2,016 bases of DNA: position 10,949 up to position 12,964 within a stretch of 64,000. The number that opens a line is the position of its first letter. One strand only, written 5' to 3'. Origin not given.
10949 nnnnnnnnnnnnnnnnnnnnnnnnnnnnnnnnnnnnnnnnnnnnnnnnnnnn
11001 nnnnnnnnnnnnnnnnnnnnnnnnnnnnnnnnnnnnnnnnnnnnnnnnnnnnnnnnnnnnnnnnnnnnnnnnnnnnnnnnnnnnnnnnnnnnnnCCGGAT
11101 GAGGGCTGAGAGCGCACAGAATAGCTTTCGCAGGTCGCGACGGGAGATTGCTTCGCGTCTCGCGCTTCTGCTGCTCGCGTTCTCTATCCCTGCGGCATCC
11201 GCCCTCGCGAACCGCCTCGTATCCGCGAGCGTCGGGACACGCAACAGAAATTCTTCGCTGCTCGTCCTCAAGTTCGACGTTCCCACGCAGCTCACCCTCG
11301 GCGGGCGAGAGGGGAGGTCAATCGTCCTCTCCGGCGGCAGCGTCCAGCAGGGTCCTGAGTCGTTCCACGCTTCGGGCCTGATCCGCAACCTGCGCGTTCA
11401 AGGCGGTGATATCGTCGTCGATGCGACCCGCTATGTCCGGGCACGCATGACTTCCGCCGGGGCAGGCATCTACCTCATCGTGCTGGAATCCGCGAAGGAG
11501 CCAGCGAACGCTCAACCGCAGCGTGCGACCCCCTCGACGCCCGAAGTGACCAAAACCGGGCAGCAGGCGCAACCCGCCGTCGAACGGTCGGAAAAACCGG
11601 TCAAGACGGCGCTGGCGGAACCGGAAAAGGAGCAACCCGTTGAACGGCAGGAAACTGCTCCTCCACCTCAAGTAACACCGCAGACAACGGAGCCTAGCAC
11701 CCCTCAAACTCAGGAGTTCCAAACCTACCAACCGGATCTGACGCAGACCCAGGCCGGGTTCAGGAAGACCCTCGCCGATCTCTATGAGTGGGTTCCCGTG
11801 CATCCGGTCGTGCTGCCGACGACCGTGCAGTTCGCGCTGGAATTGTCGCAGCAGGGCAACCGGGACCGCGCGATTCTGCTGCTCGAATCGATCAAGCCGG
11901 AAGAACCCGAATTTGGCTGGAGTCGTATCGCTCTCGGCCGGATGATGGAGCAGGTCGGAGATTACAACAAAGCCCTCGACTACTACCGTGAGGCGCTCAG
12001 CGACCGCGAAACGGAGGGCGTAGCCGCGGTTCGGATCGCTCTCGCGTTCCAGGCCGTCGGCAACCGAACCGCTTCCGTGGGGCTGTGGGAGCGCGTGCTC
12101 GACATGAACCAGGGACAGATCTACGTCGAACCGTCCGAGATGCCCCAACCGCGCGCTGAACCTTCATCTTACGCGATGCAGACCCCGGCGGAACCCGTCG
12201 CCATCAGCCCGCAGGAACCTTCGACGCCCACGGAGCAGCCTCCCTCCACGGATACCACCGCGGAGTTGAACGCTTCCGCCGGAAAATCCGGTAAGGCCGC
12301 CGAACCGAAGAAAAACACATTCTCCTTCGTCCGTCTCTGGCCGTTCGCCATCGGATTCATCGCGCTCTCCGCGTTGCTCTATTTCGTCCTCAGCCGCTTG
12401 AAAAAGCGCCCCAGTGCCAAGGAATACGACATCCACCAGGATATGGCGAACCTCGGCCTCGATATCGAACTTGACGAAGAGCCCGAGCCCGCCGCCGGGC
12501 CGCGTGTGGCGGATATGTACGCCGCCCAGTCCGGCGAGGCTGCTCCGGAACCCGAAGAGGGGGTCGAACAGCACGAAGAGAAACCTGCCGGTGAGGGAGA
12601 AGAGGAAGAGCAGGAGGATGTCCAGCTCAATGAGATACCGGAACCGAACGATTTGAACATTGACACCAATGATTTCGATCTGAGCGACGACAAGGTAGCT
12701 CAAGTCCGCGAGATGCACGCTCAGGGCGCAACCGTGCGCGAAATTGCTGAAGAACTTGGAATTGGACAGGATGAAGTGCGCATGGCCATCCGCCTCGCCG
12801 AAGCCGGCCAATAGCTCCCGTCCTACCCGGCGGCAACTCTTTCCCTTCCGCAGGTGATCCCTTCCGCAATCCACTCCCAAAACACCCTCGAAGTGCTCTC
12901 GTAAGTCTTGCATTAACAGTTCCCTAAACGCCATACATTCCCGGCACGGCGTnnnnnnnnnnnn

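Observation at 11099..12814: Secreted/bitopic protein ending in a sigma-70 region-4-like HTH, encoded right after fliA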

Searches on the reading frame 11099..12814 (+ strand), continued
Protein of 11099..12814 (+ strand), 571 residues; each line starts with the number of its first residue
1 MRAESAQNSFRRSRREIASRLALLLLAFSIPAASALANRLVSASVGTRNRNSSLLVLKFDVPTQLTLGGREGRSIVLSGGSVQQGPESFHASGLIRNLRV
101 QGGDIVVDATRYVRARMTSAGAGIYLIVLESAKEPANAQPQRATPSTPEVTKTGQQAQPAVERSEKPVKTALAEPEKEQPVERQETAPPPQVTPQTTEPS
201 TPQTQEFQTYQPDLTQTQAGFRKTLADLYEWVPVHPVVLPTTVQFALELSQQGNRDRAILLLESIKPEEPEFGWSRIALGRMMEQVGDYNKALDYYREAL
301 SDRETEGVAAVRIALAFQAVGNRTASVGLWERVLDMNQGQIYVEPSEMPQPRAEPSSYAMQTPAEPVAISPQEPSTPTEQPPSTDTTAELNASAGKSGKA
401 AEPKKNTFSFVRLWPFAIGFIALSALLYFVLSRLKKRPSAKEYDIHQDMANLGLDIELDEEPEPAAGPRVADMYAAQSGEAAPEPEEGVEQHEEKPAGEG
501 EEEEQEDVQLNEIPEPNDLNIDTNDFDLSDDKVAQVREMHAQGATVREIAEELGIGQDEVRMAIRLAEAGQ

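Call 46: list_cluster_members(proteins=[P0001, P0080, P0116, P0008, P0011, P0013, P0084, P0098, P0108, P0122])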
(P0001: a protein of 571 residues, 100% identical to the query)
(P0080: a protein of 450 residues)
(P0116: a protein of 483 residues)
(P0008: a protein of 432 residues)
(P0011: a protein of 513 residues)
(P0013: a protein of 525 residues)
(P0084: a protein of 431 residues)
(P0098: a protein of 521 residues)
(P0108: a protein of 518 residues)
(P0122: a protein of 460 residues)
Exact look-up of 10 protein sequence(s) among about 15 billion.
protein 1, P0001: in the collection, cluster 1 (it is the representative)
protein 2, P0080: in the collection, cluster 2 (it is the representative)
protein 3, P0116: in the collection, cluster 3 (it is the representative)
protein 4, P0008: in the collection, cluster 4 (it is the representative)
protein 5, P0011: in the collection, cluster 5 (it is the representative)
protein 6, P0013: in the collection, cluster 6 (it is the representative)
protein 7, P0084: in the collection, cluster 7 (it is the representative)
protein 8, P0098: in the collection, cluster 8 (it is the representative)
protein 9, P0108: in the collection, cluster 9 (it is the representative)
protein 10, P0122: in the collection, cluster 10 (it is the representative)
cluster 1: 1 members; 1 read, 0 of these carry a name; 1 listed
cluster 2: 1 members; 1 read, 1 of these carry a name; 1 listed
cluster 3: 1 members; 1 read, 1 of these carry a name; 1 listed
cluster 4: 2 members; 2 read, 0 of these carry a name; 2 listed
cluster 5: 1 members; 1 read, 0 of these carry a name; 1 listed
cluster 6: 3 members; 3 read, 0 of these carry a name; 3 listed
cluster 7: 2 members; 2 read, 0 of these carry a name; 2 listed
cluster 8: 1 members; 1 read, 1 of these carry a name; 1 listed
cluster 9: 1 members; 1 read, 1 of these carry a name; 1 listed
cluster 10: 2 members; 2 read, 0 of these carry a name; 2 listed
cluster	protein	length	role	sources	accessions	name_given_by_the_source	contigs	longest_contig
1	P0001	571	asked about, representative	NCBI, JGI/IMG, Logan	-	-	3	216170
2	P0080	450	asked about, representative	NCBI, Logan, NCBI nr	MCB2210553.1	hypothetical protein KQI52_00410 [bacterium] | hypothetical protein [bacterium]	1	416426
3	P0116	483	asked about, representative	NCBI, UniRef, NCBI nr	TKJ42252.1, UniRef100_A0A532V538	hypothetical protein CEE37_00820 [candidate division LCP-89 bacterium B3_LCP] | Uncharacterized protein n=1 Tax=candidate division LCP-89 bacterium B3_LCP TaxID=2012998 ... | MAG: hypothetical protein CEE37_00820 [candidate division LCP-89 bacterium B3_LCP]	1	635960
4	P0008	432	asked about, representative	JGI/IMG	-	-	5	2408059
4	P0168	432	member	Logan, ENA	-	-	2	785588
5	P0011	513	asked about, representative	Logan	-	-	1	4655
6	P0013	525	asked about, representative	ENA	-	-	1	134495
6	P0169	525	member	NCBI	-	-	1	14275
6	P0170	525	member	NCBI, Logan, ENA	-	-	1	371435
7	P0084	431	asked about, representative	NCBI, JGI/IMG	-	-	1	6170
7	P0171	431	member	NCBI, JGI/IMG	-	-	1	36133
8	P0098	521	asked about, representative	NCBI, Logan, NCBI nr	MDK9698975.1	MAG: hypothetical protein OEM52_02325 [bacterium] | hypothetical protein [bacterium]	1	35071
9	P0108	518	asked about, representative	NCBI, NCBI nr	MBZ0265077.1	hypothetical protein K8I28_10445 [bacterium] | hypothetical protein [bacterium]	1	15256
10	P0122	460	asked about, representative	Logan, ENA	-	-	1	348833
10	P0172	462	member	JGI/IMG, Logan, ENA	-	-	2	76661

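Call 87: fold_search(model_id=the predicted structure, library=pdb)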
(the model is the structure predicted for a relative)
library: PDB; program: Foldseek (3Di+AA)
matches with E <= 10: 1592; with E <= 0.001: 16
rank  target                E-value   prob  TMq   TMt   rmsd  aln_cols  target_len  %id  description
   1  3kd7_B                2.1e-04  1.00  0.15  0.68   3.8        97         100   22  Designed TPR module (CTPR390) in complex with its peptide-ligand (Hsp90 peptide) (released 2010-02-02)
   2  9hmf_K                2.4e-04  1.00  0.15  0.11  27.0       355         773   10  Periplasmic scaffold of the Campylobacter jejuni flagellar motor (alpha carbon trace) (released 2024-12-25)
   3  9gzg_A                3.0e-04  1.00  0.15  0.48   3.7        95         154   22  Crystal structure of CTPR4E4 mutant (released 2025-10-15)
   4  8ump_A                3.4e-04  1.00  0.15  0.58   4.6        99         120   18  T33-ml35 - Designed Tetrahedral Protein Cage Using Machine Learning Algorithms (released 2023-11-15)
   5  3kd7_C                3.8e-04  1.00  0.15  0.67   3.8        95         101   22  Designed TPR module (CTPR390) in complex with its peptide-ligand (Hsp90 peptide) (released 2010-02-02)
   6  1na0_A                5.3e-04  1.00  0.15  0.57   4.5        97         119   21  Design of Stable alpha-Helical Arrays from an Idealized TPR Motif (released 2003-06-03)
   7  6vfh_A                5.3e-04  1.00  0.14  0.55   4.4       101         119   20  De novo designed tetrahedral nanoparticle T33_dn10 (released 2020-08-12)
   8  2wqh                  5.6e-04  1.00  0.15  0.65   3.7        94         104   21  Crystal structure of CTPR3Y3 (released 2010-04-07)
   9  4gz5_A                5.6e-04  1.00  0.15  0.13   5.0       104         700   21  Crystal structure of human O-GlcNAc Transferase with UDP-GlcNAc (released 2012-10-31)
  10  9qhb                  6.3e-04  1.00  0.15  0.29   3.8        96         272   21  Crystal structure of 16-repeat CTPR protein with eliminated coordination sites (released 2025-10-22)
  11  3pe3_A                8.4e-04  1.00  0.15  0.13   6.2       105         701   21  Structure of human O-GlcNAc transferase and its complex with a peptide substrate (released 2011-01-19)
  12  4ay5_A                8.4e-04  1.00  0.15  0.13   6.3       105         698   21  Human O-GlcNAc transferase (OGT) in complex with UDP and glycopeptide (released 2012-10-24)
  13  7obi_A                9.4e-04  1.00  0.15  0.55   3.5        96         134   20  Consensus tetratricopeptide repeat protein type RV4 (released 2022-02-23)
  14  5hgv_C                9.4e-04  1.00  0.15  0.13  11.8       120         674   19  Structure of an O-GlcNAc transferase point mutant, D554N in complex with peptide (released 2016-09-14)
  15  4gyy_A                1.0e-03  1.00  0.16  0.13   4.7       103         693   21  Crystal structure of human O-GlcNAc Transferase with UDP-5SGlcNAc and a peptide substrate (released 2012-10-31)
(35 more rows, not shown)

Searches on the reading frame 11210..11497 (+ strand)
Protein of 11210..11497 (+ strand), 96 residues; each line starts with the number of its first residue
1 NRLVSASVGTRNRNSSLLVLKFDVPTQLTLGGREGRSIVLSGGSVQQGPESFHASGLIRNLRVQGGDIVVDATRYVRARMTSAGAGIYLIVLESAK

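Call 50: search_solved_structures(query=A5, max_evalue=10)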
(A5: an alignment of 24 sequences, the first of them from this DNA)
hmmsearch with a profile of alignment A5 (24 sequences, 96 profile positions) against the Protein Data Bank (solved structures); distinct sequences matched with E-value up to 10: 3.
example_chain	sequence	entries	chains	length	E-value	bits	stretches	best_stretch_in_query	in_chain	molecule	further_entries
3v47_C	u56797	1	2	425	0.069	16.4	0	19-50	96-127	Flagellin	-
7mie_A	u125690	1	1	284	0.29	14.4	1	1-72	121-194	PlzA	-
6j0q_A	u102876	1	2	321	1.9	11.8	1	46-92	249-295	VP1 capsid protein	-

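Call 51: search_protein_families(library=pfam, alignment_id=A5, max_evalue=1)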
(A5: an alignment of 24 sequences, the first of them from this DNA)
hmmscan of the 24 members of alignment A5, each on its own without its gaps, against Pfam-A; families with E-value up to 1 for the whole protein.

A. member 1, seq(96 aa): 1 family
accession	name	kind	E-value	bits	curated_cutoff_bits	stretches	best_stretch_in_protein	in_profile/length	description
PF14481.13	Fimbrial_PilY2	-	0.068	13.3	25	1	49-75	2-28/75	Type 4 fimbrial biogenesis protein PilY2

B. families by the number of members that match (of 24 scanned): 8 families
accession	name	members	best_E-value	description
PF11741.13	AMIN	3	0.0042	AMIN domain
PF14481.13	Fimbrial_PilY2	2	0.068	Type 4 fimbrial biogenesis protein PilY2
PF24837.1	AMIN-like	1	0.00012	AMIN-like domain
PF19135.5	DUF5818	1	0.031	Protein of unknown function (DUF5818)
PF05946.17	TcpA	1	0.072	Toxin-coregulated pilus subunit TcpA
PF13533.13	Biotin_lipoyl_2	1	0.12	Biotin-lipoyl like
PF03010.19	GP4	1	0.19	GP4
PF21665.2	Type_III_SycN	1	0.21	Type III secretory system chaperone SycN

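Call 55: predict_structure(alignment_id=A5)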
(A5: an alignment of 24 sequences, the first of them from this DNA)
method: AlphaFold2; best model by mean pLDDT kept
length: 96 residues; sequences in the alignment: 24
mean_pLDDT: 94.8   pTM: 0.85
mean pLDDT of the five models: 94.8, 94.4, 93.0, 92.9, 92.4
residues with pLDDT >= 90: 83; 70-90: 13; 50-70: 0; < 50: 0
segments of 3 or more residues with pLDDT < 50: none
pLDDT, mean of each block of 10 residues (from residue 1): 95 95 94 96 89 96 96 98 95 95
secondary structure, 60 per line:
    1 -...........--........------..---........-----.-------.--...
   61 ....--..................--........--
elements in order: E2-12 E15-22 E34-41 E58-64 E67-84 E87-94

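Call 59: fold_search(model_id=the predicted structure, library=pdb)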
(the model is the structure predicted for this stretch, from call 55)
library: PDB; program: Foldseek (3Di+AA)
matches with E <= 10: 522; with E <= 0.001: 0
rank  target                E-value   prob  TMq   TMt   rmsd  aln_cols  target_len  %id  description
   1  4aqz_MODEL_1_A        2.7e-02  1.00  0.68  0.50   4.1       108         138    9  B2 domain of Neisseria meningitidis Pilus assembly protein PilQ (released 2012-10-17)
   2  4eld_B                3.2e-02  0.99  0.53  0.46  13.0       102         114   13  Crystal Structure of an Activated Variant of Small Heat Shock Protein Hsp16.5 (released 2012-06-13)
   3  4i88_A                3.6e-02  1.00  0.56  0.48   9.9       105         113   10  R107G HSP16.5 (released 2013-11-13)
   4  4av2_A                4.0e-02  1.00  0.64  0.27   3.7       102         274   10  Single particle electron microscopy of PilQ dodecameric complexes from Neisseria meningitidis. (released 2012-10-17)
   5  9nvk_A                4.7e-02  0.99  0.54  0.46  13.0       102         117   11  mjHSP16.5 36mer (+lysozyme, 75C) (released 2025-04-16)
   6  4zja_A                5.2e-02  0.99  0.56  0.52  11.9        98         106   14  Small heat shock protein AgsA from Salmonella typhimurium: C-terminal truncated construct (released 2016-04-20)
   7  4zj9                  8.3e-02  0.90  0.45  0.46  12.3       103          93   13  Small heat shock protein AgsA from Salmonella typhimurium: Alpha crystallin domain (released 2016-04-20)
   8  4bin                  9.3e-02  1.00  0.66  0.22   3.7       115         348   13  Crystal structure of the E. coli N-acetylmuramoyl-L-alanine amidase AmiC (released 2013-08-21)
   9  9nvi_G                1.3e-01  0.96  0.54  0.52  12.9       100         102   12  mjHSP16.5 32mer (+lysozyme, 75C) (released 2025-04-16)
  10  7ck4_B                1.4e-01  0.85  0.47  0.49   9.0       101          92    8  Structural and functional analysis of small heat shock protein from Synechococcus phage S-ShM2 (released 2021-07-21)
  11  5ds1_B                1.6e-01  0.77  0.44  0.47  12.0       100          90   12  Core domain of the class II small heat-shock protein HSP 17.7 from Pisum sativum (released 2016-09-28)
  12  1gme_A                1.7e-01  0.51  0.39  0.27  11.8       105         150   12  Crystal structure and assembly of an eukaryotic small heat shock protein (released 2001-11-29)
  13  2byu_A                1.8e-01  0.51  0.39  0.37  12.0       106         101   12  Negative stain EM reconstruction of M.tuberculosis Acr1(Hsp 16.3) fitted with wheat sHSP dimer (released 2005-08-22)
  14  7ck4_F                1.9e-01  0.80  0.48  0.48  11.4        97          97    8  Structural and functional analysis of small heat shock protein from Synechococcus phage S-ShM2 (released 2021-07-21)
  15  3tfz_A                1.9e-01  0.14  0.19  0.12  14.0        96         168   11  Crystal structure of Zhui aromatase/cyclase from Streptomcyes sp. R1128 (released 2011-09-14)
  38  9leq_A                8.5e-01  0.25  0.41  0.30   6.9       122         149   11  paralysed flagellum protein PflA N-terminal domain and PflB complex (released 2025-10-15)
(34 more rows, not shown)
